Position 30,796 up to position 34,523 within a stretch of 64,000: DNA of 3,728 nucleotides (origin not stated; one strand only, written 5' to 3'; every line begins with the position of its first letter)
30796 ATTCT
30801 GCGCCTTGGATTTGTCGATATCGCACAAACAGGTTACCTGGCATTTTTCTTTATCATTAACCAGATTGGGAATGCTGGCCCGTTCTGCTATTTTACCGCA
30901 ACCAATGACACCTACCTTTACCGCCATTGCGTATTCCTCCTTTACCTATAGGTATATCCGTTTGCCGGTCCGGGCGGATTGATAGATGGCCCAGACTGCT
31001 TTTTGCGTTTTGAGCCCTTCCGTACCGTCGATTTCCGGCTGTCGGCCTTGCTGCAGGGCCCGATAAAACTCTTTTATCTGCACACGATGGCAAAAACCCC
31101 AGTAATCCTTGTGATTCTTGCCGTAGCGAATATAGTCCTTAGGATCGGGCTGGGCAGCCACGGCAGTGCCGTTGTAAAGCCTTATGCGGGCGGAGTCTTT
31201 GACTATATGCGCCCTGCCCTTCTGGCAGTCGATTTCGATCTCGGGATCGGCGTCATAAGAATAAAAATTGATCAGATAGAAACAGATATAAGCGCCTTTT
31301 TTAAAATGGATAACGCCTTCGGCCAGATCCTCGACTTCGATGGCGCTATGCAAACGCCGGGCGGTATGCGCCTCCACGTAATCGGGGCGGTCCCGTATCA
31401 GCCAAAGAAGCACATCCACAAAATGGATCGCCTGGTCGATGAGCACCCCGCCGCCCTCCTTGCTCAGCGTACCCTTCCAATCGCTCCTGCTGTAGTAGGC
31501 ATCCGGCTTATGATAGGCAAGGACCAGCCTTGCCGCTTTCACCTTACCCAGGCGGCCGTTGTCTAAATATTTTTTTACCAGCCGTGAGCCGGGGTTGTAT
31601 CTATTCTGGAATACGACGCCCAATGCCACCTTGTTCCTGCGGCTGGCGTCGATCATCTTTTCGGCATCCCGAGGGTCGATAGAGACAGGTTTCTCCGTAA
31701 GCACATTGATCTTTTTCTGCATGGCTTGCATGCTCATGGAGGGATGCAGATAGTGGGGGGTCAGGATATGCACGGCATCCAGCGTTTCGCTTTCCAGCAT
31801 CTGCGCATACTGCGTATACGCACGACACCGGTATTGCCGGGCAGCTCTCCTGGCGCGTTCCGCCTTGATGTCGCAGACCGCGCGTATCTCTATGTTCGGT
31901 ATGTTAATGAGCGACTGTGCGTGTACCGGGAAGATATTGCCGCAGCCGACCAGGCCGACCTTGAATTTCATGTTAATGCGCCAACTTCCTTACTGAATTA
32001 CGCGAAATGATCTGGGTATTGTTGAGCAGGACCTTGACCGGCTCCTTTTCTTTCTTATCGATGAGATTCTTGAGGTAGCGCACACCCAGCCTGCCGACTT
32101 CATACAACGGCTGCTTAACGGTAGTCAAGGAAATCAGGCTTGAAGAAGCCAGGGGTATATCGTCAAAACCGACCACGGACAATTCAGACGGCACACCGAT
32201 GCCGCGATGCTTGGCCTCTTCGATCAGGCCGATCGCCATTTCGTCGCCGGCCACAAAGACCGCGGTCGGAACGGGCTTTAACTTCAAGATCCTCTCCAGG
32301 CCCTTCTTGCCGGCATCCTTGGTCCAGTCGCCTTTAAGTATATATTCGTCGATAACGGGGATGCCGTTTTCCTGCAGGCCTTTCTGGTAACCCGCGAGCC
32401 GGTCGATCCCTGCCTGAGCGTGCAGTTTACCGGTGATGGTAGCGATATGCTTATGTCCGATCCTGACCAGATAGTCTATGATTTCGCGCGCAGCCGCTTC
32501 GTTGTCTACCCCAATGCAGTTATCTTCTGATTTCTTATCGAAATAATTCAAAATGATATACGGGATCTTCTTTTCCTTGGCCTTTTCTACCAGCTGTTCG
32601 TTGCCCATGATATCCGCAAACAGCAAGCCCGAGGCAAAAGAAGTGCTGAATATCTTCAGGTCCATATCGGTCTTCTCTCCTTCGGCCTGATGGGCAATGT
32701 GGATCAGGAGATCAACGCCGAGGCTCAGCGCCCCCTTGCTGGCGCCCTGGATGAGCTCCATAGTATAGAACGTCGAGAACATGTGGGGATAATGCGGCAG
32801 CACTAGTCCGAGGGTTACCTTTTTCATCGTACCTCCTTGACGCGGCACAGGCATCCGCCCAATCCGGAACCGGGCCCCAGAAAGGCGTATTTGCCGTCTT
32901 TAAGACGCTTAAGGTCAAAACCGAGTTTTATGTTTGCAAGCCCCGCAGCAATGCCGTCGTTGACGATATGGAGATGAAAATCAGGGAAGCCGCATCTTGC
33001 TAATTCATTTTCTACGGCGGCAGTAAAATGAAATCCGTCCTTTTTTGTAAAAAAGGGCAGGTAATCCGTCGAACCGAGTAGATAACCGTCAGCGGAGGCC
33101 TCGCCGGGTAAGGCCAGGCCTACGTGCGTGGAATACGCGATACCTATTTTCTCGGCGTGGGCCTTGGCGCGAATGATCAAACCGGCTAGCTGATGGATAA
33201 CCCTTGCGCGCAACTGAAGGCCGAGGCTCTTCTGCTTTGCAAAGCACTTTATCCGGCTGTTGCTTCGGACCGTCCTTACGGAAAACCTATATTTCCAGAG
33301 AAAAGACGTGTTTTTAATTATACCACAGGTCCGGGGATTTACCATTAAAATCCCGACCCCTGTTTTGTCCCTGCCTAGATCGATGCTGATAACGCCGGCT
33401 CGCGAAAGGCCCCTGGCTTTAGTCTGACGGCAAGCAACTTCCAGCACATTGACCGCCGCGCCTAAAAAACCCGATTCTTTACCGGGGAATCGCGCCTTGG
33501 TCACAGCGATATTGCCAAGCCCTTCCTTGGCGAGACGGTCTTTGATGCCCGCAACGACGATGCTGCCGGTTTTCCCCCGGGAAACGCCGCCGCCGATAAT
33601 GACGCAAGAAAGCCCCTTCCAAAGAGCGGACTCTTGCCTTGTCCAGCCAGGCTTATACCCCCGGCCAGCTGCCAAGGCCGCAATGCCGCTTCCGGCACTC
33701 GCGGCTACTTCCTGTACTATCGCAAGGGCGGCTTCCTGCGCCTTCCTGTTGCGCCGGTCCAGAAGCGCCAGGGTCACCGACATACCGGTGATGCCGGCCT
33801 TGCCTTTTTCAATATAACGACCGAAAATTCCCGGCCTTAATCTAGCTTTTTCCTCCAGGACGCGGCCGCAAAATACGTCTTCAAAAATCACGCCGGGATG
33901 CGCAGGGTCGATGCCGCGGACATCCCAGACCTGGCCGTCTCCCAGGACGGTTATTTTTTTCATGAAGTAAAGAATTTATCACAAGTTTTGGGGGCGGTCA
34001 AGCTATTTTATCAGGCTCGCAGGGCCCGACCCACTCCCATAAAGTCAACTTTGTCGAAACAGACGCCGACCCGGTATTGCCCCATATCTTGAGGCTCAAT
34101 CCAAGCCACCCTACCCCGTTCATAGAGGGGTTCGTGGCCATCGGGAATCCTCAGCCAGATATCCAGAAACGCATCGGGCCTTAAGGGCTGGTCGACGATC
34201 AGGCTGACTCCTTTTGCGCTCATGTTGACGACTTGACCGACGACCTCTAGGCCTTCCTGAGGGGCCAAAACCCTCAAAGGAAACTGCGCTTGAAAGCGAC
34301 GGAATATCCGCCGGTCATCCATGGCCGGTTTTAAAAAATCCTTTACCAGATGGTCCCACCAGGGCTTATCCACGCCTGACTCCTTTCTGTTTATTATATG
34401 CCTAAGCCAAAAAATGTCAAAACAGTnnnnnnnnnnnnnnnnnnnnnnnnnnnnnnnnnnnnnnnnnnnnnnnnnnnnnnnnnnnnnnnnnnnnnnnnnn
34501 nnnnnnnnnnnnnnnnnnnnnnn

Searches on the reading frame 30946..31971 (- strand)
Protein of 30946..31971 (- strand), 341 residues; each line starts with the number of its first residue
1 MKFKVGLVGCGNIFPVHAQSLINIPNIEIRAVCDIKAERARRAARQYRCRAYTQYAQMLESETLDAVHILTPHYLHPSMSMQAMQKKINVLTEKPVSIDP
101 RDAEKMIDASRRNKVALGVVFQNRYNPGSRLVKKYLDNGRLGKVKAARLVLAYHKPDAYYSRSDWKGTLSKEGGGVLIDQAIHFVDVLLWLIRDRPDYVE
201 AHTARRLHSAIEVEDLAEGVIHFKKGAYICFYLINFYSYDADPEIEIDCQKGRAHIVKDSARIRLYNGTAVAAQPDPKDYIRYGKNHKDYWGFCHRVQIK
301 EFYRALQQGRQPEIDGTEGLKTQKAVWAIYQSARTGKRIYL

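Call 14: search_protein_families(library=pfam, proteins=[window:30946-31971:-], max_evalue=0.001)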
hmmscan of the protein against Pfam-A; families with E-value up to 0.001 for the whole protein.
window:30946-31971:- (341 aa): 3 families
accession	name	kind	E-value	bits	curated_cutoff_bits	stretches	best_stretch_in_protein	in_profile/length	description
PF01408.29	GFO_IDH_MocA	-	3.1e-27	96.1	24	1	3-119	1-118/120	Oxidoreductase family, NAD-binding Rossmann fold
PF22725.1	GFO_IDH_MocA_C3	-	5.3e-23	81.8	27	1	130-254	2-123/124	GFO/IDH/MocA C-terminal domain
PF02894.22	GFO_IDH_MocA_C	-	6.1e-19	69.1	22.9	1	133-339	1-216/218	Oxidoreductase family, C-terminal alpha/beta domain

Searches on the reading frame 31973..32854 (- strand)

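Call 58: search_protein_families(library=pfam, proteins=[window:31973-32854:-], max_evalue=0.0001)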
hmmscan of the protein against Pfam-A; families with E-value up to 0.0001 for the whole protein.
window:31973-32854:- (293 aa): 3 families
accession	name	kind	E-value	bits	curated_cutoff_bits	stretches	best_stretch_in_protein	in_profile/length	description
PF13377.12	Peripla_BP_3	-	2.2e-30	106.4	26.5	1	126-288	1-167/167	Periplasmic binding protein-like domain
PF13407.12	Peripla_BP_4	-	9.9e-20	71.6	35.1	1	87-269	71-258/258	Periplasmic binding protein domain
PF00532.27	Peripla_BP_1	-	5.2e-18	65.9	22.2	1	14-275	3-271/281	Periplasmic binding proteins and sugar binding domain of LacI family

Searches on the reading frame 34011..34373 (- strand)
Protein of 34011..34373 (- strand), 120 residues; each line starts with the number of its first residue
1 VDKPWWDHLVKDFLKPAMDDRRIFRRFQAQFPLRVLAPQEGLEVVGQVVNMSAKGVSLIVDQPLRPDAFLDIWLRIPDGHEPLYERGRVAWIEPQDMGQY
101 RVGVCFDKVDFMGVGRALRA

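Call 93: search_protein_families(library=pfam, proteins=[window:34011-34373:-], max_evalue=0.1)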
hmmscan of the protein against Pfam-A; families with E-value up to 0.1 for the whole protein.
window:34011-34373:- (120 aa): 1 family
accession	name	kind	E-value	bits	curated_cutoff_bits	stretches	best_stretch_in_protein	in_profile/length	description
PF07238.19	PilZ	-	3.3e-12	47.1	22.5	1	21-110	2-89/102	PilZ domain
